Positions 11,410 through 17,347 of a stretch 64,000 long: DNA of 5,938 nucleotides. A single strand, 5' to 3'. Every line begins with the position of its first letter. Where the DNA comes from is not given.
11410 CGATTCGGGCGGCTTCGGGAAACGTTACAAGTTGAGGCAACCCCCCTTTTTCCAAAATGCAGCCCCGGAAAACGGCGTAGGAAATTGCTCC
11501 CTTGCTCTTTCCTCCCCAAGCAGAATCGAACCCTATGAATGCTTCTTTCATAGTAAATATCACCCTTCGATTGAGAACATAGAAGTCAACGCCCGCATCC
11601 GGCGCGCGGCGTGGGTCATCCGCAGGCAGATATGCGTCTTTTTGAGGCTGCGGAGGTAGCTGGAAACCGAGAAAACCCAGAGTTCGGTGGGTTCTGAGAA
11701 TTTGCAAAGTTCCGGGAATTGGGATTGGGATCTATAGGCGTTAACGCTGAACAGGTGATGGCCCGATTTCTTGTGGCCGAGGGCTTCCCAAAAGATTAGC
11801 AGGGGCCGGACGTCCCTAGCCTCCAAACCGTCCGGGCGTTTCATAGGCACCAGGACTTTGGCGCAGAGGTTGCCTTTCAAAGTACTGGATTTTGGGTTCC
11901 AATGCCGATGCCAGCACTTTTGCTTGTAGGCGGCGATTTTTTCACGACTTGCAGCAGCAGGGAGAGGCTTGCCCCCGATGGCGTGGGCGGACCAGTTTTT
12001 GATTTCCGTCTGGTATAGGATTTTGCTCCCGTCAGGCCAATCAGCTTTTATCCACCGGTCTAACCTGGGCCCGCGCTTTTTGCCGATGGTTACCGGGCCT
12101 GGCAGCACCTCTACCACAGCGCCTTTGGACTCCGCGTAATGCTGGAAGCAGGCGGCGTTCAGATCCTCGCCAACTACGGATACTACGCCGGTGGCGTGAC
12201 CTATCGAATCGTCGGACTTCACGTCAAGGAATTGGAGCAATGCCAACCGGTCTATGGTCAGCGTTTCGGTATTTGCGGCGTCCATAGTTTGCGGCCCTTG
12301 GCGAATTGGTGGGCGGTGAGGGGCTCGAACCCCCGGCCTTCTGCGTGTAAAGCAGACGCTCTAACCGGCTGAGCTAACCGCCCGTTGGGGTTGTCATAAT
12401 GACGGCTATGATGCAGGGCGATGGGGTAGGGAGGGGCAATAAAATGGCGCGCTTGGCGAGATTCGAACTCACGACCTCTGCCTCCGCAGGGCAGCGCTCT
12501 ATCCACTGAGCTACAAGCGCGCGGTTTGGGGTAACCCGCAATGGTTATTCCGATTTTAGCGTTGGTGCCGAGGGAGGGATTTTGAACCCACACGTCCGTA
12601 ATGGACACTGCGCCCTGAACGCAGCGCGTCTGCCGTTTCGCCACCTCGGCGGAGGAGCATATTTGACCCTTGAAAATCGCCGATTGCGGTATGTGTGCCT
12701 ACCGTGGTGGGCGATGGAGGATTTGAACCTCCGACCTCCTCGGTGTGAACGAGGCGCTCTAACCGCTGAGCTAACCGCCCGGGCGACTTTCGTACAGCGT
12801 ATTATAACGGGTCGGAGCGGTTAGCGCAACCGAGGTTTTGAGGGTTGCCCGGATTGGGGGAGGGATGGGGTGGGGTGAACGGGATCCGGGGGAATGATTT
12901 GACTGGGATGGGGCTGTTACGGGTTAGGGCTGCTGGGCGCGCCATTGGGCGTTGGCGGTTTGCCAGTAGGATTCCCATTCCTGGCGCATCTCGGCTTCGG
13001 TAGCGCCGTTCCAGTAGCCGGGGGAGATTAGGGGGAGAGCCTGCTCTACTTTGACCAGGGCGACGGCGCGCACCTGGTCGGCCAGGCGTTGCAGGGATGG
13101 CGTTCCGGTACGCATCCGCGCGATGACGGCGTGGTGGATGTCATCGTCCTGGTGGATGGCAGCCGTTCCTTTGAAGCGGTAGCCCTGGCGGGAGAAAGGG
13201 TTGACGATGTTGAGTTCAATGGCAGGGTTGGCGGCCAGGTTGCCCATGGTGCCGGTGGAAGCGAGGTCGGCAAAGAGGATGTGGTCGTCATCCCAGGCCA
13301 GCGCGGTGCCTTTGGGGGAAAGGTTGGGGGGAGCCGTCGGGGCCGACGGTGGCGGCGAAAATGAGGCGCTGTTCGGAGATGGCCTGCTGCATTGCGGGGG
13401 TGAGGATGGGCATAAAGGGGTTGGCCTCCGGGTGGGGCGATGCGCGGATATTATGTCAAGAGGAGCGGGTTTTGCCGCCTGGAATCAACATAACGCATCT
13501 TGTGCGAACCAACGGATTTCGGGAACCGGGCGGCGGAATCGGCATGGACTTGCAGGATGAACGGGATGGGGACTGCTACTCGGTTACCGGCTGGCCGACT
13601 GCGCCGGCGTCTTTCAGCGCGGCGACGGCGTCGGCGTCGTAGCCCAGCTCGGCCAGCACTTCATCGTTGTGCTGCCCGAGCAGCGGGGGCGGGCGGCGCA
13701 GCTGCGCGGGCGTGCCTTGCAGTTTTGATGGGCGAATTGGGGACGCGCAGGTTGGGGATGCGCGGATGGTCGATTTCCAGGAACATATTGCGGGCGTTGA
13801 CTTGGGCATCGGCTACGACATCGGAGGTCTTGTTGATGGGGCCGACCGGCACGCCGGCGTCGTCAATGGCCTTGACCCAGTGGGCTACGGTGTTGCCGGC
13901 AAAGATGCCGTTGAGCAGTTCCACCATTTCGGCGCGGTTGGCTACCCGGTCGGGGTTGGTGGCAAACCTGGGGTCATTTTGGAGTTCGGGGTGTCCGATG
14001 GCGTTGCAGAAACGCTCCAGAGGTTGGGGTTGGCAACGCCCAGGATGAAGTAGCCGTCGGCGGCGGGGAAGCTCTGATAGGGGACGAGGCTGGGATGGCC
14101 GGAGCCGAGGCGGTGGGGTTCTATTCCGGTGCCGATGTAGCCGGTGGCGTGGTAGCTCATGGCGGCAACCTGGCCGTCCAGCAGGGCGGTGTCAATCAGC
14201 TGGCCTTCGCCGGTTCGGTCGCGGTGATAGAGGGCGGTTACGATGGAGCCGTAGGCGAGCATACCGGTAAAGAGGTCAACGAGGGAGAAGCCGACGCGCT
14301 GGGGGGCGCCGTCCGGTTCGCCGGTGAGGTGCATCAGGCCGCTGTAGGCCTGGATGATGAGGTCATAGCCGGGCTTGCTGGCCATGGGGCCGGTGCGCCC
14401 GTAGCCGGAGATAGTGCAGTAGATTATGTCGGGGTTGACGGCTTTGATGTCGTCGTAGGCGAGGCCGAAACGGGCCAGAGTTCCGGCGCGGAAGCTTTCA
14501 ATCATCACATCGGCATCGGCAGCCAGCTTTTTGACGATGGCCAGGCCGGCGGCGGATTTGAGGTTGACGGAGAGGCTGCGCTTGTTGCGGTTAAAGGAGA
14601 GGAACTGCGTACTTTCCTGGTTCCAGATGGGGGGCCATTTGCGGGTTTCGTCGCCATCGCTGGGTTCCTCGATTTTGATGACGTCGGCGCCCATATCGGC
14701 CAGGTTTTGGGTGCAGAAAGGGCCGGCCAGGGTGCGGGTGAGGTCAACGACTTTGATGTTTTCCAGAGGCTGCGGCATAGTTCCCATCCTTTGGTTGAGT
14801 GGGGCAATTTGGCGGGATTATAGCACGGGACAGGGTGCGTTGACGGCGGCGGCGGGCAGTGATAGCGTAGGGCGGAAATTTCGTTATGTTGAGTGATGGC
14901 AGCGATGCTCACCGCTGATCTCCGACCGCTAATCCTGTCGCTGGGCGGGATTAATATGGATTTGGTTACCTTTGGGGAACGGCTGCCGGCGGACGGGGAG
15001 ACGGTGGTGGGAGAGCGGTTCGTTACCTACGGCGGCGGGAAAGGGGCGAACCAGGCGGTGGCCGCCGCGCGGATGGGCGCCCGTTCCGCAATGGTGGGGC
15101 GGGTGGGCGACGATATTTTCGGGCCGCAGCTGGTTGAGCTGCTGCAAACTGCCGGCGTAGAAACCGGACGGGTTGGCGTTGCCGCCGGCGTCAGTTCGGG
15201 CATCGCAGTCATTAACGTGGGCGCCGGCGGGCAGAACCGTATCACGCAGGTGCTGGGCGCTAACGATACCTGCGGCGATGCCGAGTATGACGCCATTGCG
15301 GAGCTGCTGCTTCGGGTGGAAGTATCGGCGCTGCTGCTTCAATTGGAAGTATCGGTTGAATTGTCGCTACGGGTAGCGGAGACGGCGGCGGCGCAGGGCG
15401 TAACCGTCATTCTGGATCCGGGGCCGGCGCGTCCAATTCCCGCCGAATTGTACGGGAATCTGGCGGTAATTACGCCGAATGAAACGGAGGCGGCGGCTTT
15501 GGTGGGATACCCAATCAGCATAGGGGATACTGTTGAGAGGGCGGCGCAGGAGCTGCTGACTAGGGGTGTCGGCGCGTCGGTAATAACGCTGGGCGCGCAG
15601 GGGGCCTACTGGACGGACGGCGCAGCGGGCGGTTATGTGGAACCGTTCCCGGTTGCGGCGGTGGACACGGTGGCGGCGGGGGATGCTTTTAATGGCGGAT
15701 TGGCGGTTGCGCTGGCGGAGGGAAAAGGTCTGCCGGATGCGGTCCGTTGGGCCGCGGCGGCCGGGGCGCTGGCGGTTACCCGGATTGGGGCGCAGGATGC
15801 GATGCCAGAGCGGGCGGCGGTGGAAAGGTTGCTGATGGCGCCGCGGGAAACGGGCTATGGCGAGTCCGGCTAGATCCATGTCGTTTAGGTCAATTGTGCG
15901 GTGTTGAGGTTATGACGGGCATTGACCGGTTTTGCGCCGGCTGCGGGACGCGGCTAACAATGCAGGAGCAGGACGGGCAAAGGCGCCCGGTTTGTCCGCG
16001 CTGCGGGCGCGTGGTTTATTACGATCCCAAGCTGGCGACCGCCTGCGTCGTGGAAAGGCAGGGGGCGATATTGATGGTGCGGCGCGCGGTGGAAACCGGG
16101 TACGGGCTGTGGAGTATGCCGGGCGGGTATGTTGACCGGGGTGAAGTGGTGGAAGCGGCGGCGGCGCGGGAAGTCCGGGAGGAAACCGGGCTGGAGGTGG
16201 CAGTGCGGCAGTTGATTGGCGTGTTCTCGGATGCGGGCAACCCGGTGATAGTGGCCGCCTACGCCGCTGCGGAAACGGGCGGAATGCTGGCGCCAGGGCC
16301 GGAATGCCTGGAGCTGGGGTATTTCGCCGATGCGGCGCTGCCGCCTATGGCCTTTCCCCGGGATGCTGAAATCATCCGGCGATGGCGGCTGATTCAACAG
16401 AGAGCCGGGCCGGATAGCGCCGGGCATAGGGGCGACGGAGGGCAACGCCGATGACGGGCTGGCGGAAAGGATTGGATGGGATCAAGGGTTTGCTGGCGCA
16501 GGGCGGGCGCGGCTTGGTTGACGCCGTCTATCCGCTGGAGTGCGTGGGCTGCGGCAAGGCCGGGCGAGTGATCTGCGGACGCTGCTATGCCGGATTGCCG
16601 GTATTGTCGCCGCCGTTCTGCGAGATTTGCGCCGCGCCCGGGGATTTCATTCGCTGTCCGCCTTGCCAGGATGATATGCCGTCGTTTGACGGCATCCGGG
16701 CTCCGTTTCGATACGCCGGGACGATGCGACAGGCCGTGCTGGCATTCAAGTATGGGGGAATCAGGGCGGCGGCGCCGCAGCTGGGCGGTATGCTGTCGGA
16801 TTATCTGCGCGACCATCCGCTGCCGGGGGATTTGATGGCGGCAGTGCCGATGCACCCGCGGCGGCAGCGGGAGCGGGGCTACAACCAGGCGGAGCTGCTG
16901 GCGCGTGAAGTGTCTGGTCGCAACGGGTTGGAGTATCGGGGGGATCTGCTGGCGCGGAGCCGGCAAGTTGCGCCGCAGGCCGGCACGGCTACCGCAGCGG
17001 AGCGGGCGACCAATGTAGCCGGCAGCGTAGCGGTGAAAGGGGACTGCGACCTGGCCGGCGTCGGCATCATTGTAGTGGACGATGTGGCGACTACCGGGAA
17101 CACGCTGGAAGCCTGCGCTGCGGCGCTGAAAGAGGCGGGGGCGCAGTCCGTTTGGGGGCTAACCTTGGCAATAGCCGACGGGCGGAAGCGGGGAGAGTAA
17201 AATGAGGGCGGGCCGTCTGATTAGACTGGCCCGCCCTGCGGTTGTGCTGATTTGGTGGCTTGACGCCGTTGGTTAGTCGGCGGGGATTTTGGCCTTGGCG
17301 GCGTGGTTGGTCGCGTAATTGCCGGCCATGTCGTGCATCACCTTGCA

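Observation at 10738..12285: Low-GC two-gene cassette (PD-(D/E)xK-like plus DUF429-like RNase H-fold) inserted directly downstream of tRNA-Val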

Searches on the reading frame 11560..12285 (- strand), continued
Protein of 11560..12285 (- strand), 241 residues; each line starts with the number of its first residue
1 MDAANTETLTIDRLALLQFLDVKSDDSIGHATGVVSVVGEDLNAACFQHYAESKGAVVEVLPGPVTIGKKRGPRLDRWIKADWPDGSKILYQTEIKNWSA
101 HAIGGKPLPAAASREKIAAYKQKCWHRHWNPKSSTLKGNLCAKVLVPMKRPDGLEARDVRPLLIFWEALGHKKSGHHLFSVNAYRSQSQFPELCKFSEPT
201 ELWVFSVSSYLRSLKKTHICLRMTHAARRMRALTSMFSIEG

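Call 63: search_protein_representatives(alignment_id=A1)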
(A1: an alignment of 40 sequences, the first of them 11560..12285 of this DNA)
Query: 40 sequences, 245 profile positions. Proteins with E-value up to 0.001 (for the whole library): 598; up to 1e-10: 489; up to 1e-30: 261. The best 150 are listed.
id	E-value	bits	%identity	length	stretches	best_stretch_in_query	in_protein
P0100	1.6e-99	348.5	-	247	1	4-244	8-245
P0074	4.8e-95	333.8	-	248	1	4-243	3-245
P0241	4.0e-92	324.2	-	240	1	6-243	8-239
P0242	4.6e-91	320.8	-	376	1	7-243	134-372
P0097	4.9e-88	310.8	-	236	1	9-243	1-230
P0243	2.6e-87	308.5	-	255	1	8-243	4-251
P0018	1.5e-86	306.0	-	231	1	5-243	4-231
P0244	1.6e-75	269.9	-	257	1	6-243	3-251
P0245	7.4e-75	267.7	-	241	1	2-243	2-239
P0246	7.2e-74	264.4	-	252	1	6-243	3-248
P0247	2.6e-73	262.6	-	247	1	2-243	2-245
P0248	2.6e-66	239.7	-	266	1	6-241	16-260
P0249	1.0e-65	237.7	-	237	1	10-243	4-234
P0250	1.4e-65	237.3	-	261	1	7-242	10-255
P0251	2.2e-64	233.4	-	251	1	8-188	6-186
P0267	1.1e-56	208.2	-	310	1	8-243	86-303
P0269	8.2e-56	205.3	-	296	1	6-243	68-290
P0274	8.8e-55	201.9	-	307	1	5-242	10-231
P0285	3.3e-52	193.5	-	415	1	9-241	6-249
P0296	1.4e-49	185.0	-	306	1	7-243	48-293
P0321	1.7e-46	174.8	-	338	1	5-242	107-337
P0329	3.6e-45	170.5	-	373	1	12-242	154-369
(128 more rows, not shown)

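Call 64: search_protein_families(library=pfam, proteins=[P0242, P0329, P0321, P0285, P0267, P0269, P0274, P0296, P0042, P0101], max_evalue=0.01)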
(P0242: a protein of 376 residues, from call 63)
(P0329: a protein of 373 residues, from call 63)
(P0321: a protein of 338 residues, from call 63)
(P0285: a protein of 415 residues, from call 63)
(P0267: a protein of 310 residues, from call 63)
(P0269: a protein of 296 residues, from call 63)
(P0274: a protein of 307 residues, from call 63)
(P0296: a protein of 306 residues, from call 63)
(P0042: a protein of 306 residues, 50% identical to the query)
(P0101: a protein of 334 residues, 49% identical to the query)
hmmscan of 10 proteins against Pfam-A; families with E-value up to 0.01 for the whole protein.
P0242 (376 aa): 0 families

P0329 (373 aa): 0 families

P0321 (338 aa): 0 families

P0285 (415 aa): 0 families

P0267 (310 aa): 0 families

P0269 (296 aa): 0 families

P0274 (307 aa): 0 families

P0296 (306 aa): 0 families

P0042 (306 aa): 0 families

P0101 (334 aa): 0 families

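Call 66: search_dna_similar(query=window:11560-12285:-, collection=plasmids, mode=protein, max_evalue=0.001, max_rows=15)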
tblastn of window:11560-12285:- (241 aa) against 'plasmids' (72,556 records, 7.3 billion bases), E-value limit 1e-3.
No match.

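Call 67: search_dna_similar(query=window:11560-12285:-, collection=phages, mode=protein, max_evalue=0.001, max_rows=15)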
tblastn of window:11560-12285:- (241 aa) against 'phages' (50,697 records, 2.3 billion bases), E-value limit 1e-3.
No match.

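Call 74: search_protein_families(library=phrogs, proteins=[window:11560-12285:-], max_evalue=0.01)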
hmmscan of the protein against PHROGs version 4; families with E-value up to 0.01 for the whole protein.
window:11560-12285:- (241 aa): 0 families

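Call 95: find_encoding_contigs(protein=P0013, flank=5000, max_places=1)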
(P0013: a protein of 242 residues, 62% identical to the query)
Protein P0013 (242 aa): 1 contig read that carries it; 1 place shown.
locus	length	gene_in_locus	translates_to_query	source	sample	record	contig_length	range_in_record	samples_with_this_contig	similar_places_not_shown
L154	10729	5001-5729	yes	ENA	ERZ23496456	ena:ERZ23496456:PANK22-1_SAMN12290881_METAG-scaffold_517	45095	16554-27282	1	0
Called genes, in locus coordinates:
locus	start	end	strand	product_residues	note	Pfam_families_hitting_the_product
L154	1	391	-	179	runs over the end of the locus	PF14803:Zn_ribbon_Nudix (weak), PF00293:NUDIX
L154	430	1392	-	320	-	PF00294:PfkB, PF08543:Phos_pyr_kin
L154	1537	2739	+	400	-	PF02515:CoA_transf_3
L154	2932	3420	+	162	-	PF01243:PNPOx_N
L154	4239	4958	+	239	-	-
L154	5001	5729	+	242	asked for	-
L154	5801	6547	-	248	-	PF00561:Abhydrolase_1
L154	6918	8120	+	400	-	PF13439:Glyco_transf_4, PF13579:Glyco_trans_4_4, PF20706:GT4-conflict, PF00534:Glycos_transf_1, PF13692:Glyco_trans_1_4, PF13524:Glyco_trans_1_2 (weak)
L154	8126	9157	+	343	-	PF01073:3Beta_HSD, PF01370:Epimerase, PF02719:Polysacc_synt_2 (faint), PF04321:RmlD_sub_bind, PF13460:NAD_binding_10 (weak), PF16363:GDP_Man_Dehyd, PF07993:NAD_binding_4 (weak)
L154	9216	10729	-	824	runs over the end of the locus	-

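Call 96: find_encoding_contigs(protein=P0016, flank=5000, max_places=1)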
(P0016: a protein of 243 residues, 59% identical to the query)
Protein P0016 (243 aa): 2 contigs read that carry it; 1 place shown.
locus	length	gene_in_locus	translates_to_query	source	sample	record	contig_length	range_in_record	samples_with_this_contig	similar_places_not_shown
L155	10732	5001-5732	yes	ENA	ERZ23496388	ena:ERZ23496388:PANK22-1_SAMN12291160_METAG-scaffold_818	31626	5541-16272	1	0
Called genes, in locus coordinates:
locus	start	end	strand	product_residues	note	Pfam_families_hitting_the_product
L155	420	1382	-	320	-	PF00294:PfkB, PF08543:Phos_pyr_kin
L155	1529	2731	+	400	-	PF02515:CoA_transf_3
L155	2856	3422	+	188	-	PF01243:PNPOx_N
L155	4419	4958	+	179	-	-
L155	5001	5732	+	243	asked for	-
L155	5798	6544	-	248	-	PF00561:Abhydrolase_1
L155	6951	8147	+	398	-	PF13439:Glyco_transf_4, PF13579:Glyco_trans_4_4, PF20706:GT4-conflict, PF00534:Glycos_transf_1, PF13692:Glyco_trans_1_4, PF13524:Glyco_trans_1_2 (weak)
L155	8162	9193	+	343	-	PF01073:3Beta_HSD, PF01370:Epimerase, PF02719:Polysacc_synt_2 (faint), PF04321:RmlD_sub_bind, PF16363:GDP_Man_Dehyd, PF07993:NAD_binding_4 (weak)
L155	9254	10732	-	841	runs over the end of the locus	-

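Call 97: find_encoding_contigs(protein=P0019, flank=5000, max_places=1)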
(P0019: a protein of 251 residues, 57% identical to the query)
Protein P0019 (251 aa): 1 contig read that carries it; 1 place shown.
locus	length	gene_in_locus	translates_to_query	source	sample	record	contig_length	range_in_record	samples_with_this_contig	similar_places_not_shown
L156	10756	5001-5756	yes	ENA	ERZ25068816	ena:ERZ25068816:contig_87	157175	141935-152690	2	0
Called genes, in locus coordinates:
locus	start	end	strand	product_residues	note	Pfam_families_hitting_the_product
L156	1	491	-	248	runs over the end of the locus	PF18912:DZR_2, PF00156:Pribosyltran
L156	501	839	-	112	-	PF00293:NUDIX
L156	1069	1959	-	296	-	PF00294:PfkB, PF08543:Phos_pyr_kin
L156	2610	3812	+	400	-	PF02515:CoA_transf_3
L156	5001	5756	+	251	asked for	-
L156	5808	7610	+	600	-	PF01019:G_glu_transpept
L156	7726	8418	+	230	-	PF00496:SBP_bac_5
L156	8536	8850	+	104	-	-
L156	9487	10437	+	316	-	PF09754:PAC2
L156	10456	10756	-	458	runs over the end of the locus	PF01979:Amidohydro_1, PF07969:Amidohydro_3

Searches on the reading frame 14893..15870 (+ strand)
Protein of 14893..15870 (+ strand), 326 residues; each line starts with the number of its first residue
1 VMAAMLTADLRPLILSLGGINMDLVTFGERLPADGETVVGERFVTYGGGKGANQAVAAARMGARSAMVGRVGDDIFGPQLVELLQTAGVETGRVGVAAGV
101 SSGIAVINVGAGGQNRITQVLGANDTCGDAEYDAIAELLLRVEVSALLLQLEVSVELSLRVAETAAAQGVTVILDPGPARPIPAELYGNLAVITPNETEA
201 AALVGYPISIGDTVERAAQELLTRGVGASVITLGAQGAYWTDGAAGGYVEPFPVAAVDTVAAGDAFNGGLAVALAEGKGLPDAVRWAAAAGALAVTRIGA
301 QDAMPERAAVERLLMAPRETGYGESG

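Call 94: search_protein_families(library=pfam, proteins=[window:14893-15870:+], max_evalue=0.0001)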
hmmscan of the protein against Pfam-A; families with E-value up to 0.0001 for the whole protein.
window:14893-15870:+ (326 aa): 2 families
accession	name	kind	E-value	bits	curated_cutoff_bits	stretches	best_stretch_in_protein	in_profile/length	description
PF00294.29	PfkB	-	5.6e-61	206.9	25.8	1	13-306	3-301/302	pfkB family carbohydrate kinase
PF08543.17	Phos_pyr_kin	-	1.1e-07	32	27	1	179-289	109-226/246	Phosphomethylpyrimidine kinase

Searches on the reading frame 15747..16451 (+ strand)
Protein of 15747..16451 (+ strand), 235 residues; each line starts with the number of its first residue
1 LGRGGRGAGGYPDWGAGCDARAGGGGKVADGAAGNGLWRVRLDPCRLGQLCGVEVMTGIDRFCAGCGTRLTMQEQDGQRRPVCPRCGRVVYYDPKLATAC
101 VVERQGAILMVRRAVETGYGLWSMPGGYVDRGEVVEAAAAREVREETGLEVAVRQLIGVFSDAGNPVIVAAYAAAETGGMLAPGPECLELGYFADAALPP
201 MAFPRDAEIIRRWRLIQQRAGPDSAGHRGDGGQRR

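Call 94: search_protein_families(library=pfam, proteins=[window:15747-16451:+], max_evalue=0.0001)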
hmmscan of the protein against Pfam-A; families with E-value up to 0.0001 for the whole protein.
window:15747-16451:+ (235 aa): 2 families
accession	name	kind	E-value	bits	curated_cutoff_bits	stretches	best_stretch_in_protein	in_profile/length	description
PF00293.34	NUDIX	-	1.1e-18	68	21.1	1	97-212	5-133/134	NUDIX domain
PF14803.11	Zn_ribbon_Nudix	-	2.5e-05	24.5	25.6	1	61-91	1-33/34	Nudix N-terminal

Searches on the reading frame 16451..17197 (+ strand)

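Call 94: search_protein_families(library=pfam, proteins=[window:16451-17197:+], max_evalue=0.0001)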
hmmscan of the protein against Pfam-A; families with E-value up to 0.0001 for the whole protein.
window:16451-17197:+ (249 aa): 2 families
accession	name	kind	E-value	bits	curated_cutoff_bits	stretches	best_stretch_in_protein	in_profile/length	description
PF00156.33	Pribosyltran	-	2.7e-07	30.5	26.3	1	196-235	80-119/158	Phosphoribosyl transferase domain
PF18912.6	DZR_2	-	4.8e-07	29.9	27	1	22-66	1-46/56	Double zinc ribbon domain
